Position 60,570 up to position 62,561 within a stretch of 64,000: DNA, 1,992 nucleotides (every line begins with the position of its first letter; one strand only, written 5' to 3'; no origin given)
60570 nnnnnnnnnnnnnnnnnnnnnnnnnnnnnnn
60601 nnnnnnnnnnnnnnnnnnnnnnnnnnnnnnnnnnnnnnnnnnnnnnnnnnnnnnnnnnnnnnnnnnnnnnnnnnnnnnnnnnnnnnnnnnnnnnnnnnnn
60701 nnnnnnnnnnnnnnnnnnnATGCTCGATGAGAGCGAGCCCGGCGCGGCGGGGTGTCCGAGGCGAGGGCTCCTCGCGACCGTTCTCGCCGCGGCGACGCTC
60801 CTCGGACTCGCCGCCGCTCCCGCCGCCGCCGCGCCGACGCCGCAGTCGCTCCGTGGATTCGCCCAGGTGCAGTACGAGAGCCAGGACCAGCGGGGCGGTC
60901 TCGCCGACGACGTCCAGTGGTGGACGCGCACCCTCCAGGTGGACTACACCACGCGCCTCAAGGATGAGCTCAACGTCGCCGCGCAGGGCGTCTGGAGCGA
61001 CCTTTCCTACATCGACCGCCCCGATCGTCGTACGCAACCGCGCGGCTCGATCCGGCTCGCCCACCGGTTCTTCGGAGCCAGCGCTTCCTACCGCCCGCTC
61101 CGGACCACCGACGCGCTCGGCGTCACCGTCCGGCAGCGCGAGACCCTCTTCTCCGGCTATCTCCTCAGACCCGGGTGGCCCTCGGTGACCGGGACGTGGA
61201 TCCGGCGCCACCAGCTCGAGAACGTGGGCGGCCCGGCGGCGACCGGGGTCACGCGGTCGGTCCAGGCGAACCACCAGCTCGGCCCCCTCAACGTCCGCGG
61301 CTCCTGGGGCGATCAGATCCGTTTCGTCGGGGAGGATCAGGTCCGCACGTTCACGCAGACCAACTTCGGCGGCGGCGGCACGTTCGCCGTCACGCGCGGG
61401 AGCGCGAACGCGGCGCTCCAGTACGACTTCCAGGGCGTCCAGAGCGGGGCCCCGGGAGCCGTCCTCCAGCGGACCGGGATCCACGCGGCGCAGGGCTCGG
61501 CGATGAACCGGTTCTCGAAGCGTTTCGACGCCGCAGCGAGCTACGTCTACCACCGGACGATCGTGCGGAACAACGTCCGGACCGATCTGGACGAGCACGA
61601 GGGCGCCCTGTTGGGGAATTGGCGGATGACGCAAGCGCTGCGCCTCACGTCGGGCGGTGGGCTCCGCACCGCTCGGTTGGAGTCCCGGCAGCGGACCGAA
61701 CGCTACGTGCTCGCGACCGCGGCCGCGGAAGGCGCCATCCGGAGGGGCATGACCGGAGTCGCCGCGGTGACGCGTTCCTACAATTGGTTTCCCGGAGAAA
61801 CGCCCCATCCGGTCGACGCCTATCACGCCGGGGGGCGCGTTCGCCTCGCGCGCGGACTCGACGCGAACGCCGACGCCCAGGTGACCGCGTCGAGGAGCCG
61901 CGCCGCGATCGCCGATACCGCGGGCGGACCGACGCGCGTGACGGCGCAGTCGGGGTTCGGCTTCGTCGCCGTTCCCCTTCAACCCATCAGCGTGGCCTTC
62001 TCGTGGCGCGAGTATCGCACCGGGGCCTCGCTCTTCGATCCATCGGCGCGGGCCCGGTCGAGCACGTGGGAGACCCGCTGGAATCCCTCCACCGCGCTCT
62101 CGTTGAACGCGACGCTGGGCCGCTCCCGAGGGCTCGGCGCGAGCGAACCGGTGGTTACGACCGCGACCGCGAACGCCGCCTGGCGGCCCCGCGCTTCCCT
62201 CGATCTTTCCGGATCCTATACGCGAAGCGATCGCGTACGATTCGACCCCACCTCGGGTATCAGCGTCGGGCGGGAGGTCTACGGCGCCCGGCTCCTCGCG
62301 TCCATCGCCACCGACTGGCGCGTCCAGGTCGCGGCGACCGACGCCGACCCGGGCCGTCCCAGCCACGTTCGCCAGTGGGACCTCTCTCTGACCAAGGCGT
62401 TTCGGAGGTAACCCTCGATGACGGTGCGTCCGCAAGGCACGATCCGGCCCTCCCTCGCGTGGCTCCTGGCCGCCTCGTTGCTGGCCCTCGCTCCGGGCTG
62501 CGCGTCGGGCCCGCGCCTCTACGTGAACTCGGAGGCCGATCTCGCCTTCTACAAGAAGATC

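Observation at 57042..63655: Candidate porin-multiheme-cytochrome module: NHL propeller + 6-heme + ~10-heme cytochromes + large OM beta-barrel + two lipoproteins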

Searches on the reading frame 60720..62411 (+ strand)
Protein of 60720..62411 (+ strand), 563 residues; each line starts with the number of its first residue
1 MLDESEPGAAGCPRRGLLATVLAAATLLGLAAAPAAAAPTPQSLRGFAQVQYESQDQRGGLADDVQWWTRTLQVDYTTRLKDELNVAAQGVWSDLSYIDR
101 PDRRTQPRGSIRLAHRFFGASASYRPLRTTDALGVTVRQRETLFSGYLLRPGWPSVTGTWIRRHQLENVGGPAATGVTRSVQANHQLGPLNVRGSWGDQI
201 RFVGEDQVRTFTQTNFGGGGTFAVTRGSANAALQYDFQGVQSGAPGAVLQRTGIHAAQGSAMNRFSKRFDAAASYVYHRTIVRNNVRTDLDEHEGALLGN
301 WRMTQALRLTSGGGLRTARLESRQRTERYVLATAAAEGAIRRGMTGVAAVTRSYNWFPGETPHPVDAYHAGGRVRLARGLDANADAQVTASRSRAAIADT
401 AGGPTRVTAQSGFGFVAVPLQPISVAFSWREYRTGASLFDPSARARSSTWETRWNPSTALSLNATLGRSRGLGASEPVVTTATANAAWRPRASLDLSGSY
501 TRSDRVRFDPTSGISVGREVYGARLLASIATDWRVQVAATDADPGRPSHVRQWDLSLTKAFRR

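Call 3: search_protein_families(library=pfam, proteins=[window:60720-62411:+], max_evalue=0.1)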
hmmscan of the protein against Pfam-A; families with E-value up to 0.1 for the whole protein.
window:60720-62411:+ (563 aa): 0 families

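Call 4: search_protein_families(library=ncbifam, proteins=[window:60720-62411:+], max_evalue=0.1)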
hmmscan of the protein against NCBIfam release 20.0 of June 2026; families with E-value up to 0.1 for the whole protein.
window:60720-62411:+ (563 aa): 0 families

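Call 12: find_homologous_proteins(query=window:60720-62411:+)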
Query window:60720-62411:+ (563 aa): 10 proteins with E <= 0.001 among 8000 candidates.
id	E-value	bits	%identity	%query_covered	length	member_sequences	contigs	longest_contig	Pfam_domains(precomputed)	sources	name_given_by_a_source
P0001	0.0e+0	1246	100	100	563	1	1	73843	-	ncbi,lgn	ncbi:MAG TPA: hypothetical protein VF363_00380 [Candidatus Eisenbacteria bacterium]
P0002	4.4e-257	872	71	93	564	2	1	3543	-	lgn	-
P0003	5.6e-160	552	50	95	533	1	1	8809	-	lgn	-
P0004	3.9e-159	549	50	96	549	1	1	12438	-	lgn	-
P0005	4.6e-159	549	49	93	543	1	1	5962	-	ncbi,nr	ncbi:MAG TPA: hypothetical protein VFU59_03285, partial [Candidatus Eisenbacteria bacterium]|nr:hypo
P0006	2.7e-158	546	48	100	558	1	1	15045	-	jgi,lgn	-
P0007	8.7e-156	538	49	92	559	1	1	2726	-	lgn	-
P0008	2.6e-151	523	48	93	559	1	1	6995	-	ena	-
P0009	2.1e-146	507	47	94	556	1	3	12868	-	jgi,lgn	jgi:hypothetical protein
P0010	2.7e-138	480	46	94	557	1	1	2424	-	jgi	jgi:hypothetical protein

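Call 24: find_encoding_contigs(protein=P0001, flank=10000, max_places=3)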
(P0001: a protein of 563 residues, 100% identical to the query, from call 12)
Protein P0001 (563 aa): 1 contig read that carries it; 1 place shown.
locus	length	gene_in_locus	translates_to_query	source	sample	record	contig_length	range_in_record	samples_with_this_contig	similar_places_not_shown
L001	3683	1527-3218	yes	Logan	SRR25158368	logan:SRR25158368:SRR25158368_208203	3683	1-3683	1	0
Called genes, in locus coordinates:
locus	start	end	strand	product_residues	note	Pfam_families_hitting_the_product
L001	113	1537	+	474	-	PF14522:Cytochrome_C7 (faint), PF09699:Paired_CXXCH_1 (weak)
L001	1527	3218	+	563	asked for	-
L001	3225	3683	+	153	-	?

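Call 25: find_encoding_contigs(protein=P0006, flank=10000, max_places=2)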
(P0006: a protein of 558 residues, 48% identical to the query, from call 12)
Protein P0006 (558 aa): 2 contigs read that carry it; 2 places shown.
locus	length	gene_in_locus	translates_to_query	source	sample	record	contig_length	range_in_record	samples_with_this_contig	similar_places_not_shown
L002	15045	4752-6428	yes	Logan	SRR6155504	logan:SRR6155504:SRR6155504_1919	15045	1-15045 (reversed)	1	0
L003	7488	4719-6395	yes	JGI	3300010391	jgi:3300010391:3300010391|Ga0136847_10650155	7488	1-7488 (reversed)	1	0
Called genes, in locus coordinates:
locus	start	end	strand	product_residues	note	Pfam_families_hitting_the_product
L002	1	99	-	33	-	?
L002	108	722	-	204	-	PF01865:PhoU_div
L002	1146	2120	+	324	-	PF01436:NHL (faint)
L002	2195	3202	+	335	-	PF22113:Mtrc-MtrF_II-IV_dom (faint), PF09699:Paired_CXXCH_1 (faint)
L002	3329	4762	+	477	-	PF14522:Cytochrome_C7 (faint), PF22113:Mtrc-MtrF_II-IV_dom (faint), PF09699:Paired_CXXCH_1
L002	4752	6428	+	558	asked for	-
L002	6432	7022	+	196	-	PF13036:LpoB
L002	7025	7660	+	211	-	PF13036:LpoB (weak)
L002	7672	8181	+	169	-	-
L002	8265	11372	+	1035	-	-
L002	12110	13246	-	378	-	PF01595:CNNM, PF00571:CBS (faint)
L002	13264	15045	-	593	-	?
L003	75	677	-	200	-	PF01865:PhoU_div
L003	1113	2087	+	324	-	PF01436:NHL (faint)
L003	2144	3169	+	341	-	PF22113:Mtrc-MtrF_II-IV_dom (faint), PF09699:Paired_CXXCH_1 (faint)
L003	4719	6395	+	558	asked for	-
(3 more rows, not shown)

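Call 26: find_encoding_contigs(protein=P0004, flank=10000, max_places=2)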
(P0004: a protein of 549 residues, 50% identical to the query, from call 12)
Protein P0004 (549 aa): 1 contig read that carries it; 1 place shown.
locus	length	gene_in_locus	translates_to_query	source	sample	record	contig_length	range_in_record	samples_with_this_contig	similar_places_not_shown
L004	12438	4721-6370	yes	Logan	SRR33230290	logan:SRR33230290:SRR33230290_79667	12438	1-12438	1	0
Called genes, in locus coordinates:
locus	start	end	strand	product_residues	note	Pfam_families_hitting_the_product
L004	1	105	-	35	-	?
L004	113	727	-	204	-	PF01865:PhoU_div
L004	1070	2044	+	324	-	PF01436:NHL (faint)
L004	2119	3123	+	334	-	PF22113:Mtrc-MtrF_II-IV_dom (faint), PF09699:Paired_CXXCH_1 (faint)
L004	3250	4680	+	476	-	PF14522:Cytochrome_C7 (faint), PF22113:Mtrc-MtrF_II-IV_dom (faint), PF09699:Paired_CXXCH_1 (weak)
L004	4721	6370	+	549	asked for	-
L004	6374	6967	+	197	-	PF13036:LpoB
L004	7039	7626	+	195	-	-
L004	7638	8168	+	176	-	-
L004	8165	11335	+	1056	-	-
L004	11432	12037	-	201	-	-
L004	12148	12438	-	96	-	?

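Call 27: find_encoding_contigs(protein=P0009, flank=10000, max_places=2)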
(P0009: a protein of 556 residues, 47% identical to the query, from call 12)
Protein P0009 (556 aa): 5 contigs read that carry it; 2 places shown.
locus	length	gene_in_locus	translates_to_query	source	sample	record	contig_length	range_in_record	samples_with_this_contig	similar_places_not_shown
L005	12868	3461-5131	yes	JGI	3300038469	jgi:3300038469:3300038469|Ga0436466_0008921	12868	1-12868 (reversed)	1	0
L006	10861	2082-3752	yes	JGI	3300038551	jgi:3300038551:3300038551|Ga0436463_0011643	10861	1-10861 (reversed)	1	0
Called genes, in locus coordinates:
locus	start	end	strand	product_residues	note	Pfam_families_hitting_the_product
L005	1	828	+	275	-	?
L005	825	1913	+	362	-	PF22113:Mtrc-MtrF_II-IV_dom (faint), PF14522:Cytochrome_C7 (faint), PF09699:Paired_CXXCH_1 (faint)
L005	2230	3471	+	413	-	PF14522:Cytochrome_C7 (faint), PF22113:Mtrc-MtrF_II-IV_dom (faint), PF09699:Paired_CXXCH_1 (weak)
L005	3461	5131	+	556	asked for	-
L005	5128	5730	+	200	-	PF13036:LpoB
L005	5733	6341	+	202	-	-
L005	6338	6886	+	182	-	-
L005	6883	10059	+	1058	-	-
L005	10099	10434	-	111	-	PF01035:DNA_binding_1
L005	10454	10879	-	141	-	PF02566:OsmC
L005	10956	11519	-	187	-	-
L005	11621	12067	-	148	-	-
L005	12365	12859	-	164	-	-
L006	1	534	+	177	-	PF22113:Mtrc-MtrF_II-IV_dom (faint), PF09699:Paired_CXXCH_1 (faint)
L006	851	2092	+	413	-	PF14522:Cytochrome_C7 (faint), PF22113:Mtrc-MtrF_II-IV_dom (faint), PF09699:Paired_CXXCH_1 (weak)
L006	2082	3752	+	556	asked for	-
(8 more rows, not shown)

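Call 44: search_protein_families(library=pfam, proteins=[L002:7672-8181:+, L002:8265-11372:+], max_evalue=0.01)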
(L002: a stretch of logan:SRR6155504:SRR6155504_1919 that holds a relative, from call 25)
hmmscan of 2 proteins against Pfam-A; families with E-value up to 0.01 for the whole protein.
L002:7672-8181:+ (169 aa): 0 families

L002:8265-11372:+ (1035 aa): 6 families
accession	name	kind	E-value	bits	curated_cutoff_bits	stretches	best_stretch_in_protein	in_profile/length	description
PF09699.15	Paired_CXXCH_1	-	7.6e-213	688.5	20.6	21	454-492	1-39/41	Doubled CXXCH motif (Paired_CXXCH_1)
PF14537.11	Cytochrom_c3_2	-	1.2e-42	144.7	25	5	852-928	6-78/79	Cytochrome c3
PF14522.11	Cytochrome_C7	-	4.9e-42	142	24.8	8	966-1026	13-67/67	Cytochrome c7 and related cytochrome c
PF22113.1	Mtrc-MtrF_II-IV_dom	-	9.1e-26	90.9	30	4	141-276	3-166/176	Outer membrane cytochrome MtrC/MtrF-like, domains II/IV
PF02085.21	Cytochrom_CIII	-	1.2e-23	83.8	22.9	2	846-928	24-101/101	Class III cytochrome C family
PF22678.1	Cytochrom_c_NrfB-like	-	6.5e-07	30.2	27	0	480-536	31-89/89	Cytochrome c-type protein NrfB-like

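Call 54: predict_structure(alignment_id=A2)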
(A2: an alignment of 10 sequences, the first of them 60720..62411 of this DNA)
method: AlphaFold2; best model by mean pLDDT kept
length: 563 residues; sequences in the alignment: 10
mean_pLDDT: 82.0   pTM: 0.68
mean pLDDT of the five models: 82.0, 77.4, 77.2, 74.7, 71.3
residues with pLDDT >= 90: 269; 70-90: 180; 50-70: 62; < 50: 52
segments of 3 or more residues with pLDDT < 50: 1-19, 26-38, 395-404, 508-515
pLDDT, mean of each block of 10 residues (from residue 1): 28 43 49 44 90 80 83 92 88 94 94 94 94 88 96 95 77 84 94 95 66 92 93 96 82 95 90 95 75 93 90 85 80 92 91 87 85 87 86 47 55 80 87 72 83 90 91 75 93 93 64 54 91 92 70 93 87
secondary structure, 60 per line:
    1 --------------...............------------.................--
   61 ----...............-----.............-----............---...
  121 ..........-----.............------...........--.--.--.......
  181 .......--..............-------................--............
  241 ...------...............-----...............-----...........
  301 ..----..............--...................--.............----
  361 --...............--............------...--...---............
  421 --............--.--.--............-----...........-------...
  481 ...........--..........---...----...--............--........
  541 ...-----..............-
elements in order: H15-29 E42-58 E65-79 E85-97 E103-114 E118-130 E136-148 E155-165 E174-187 E190-203 E211-226 E229-243 E250-264 E270-284 E290-302 E307-320 E323-341 E344-356 E363-377 E380-391 E398-400 E403-405 E409-420 E423-434 E443-454 E460-470 E478-491 E494-503 E507-509 E514-516 E519-530 E533-543 E549-562

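Call 68: search_protein_representatives(alignment_id=A2)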
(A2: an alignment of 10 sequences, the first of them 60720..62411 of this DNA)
Query: 10 sequences, 558 profile positions. Proteins with E-value up to 0.001 (for the whole library): 127; up to 1e-10: 117; up to 1e-30: 93. The best 127 are listed.
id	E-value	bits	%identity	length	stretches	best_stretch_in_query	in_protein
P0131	1.1e-264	895.5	-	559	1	15-558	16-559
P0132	9.5e-148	509.4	-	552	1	12-557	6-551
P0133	1.3e-140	485.9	-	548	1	17-557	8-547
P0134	6.8e-139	480.2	-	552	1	1-553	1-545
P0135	1.7e-128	445.9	-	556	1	19-557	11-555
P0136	4.6e-127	441.2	-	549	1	18-558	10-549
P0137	2.4e-120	419.0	-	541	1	26-558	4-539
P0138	1.6e-116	406.4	-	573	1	13-558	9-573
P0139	2.2e-111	389.4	-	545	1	19-558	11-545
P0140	6.8e-111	387.8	-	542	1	29-558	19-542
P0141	2.1e-108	379.5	-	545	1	22-558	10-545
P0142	1.1e-107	377.2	-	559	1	22-558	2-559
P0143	1.4e-103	363.6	-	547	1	14-558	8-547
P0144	4.7e-103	361.9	-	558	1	16-558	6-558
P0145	1.5e-102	360.3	-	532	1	31-558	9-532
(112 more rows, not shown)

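Call 80: search_solved_structures(query=A5, max_evalue=1)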
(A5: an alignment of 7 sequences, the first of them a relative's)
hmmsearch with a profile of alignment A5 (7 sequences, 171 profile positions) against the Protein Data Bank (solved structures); distinct sequences matched with E-value up to 1: 0.

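Call 98: fold_search(model_id=the predicted structure, library=pdb)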
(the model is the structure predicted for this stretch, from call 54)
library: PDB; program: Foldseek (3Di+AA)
matches with E <= 10: 830; with E <= 0.001: 255
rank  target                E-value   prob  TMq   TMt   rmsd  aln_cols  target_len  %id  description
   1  5fok_A                3.7e-09  1.00  0.29  0.26  22.2       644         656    9  Crystal structure of the siderophore receptor PiuA from Pseudomonas aeruginosa (released 2016-05-11)
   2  1nqg                  1.1e-08  1.00  0.31  0.31  15.7       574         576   11  OUTER MEMBRANE COBALAMIN TRANSPORTER (BTUB) FROM E. COLI, WITH BOUND CALCIUM (released 2003-04-29)
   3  6r2q_B                1.2e-08  1.00  0.50  0.44  12.4       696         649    8  Structure of the Mtr complex (released 2020-04-22)
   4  3rgn                  1.4e-08  1.00  0.30  0.31  14.8       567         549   10  Crystal structure of spin-labeled BtuB W371R1 (released 2011-10-26)
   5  5fok_B                1.5e-08  1.00  0.30  0.27  21.3       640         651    9  Crystal structure of the siderophore receptor PiuA from Pseudomonas aeruginosa (released 2016-05-11)
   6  1nqe                  1.7e-08  1.00  0.30  0.30  13.7       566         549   11  OUTER MEMBRANE COBALAMIN TRANSPORTER (BTUB) FROM E. COLI (released 2003-04-29)
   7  3rgm                  2.5e-08  1.00  0.32  0.33  16.9       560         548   11  Crystal structure of spin-labeled BtuB T156R1 (released 2011-10-26)
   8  2hdi_A                2.8e-08  1.00  0.39  0.37  14.6       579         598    9  Crystal structure of the Colicin I receptor Cir from E.coli in complex with receptor binding domain of Colicin Ia. (released 2007-05-08)
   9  8s34_A                3.1e-08  1.00  0.33  0.28  15.9       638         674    8  Ferric-mycobactin receptor (FemA) in complex with aeruginic acid (released 2025-02-26)
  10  6h7f_A                4.3e-08  1.00  0.29  0.25  21.3       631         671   12  Crystal structure of BauA, the Ferric preacinetobactin receptor from Acinetobacter baumannii in complex with Fe3+-Prea (released 2018-10-10)
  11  1nqh                  4.8e-08  1.00  0.33  0.32  16.2       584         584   10  OUTER MEMBRANE COBALAMIN TRANSPORTER (BTUB) FROM E. COLI, WITH BOUND CALCIUM AND CYANOCOBALAMIN (VITAMIN B12) SUBSTRATE (released 2003-04-29)
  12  1ujw_A                8.1e-08  1.00  0.33  0.33  15.6       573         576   11  Structure of the complex between BtuB and Colicin E3 Receptor binding domain (released 2003-11-25)
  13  3m8d                  9.4e-08  1.00  0.31  0.30  15.8       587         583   10  Crystal structure of spin-labeled BtuB V10R1 with bound calcium and cyanocobalamin (released 2010-09-15)
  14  2hdf                  1.3e-07  1.00  0.36  0.35  18.1       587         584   10  Crystal structure of the Colicin I receptor Cir from E.coli (released 2007-05-08)
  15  6h7v_A                1.3e-07  1.00  0.30  0.27  19.8       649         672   12  Crystal structure of BauA, the Ferric preacinetobactin receptor from Acinetobacter baumannii (released 2018-10-10)
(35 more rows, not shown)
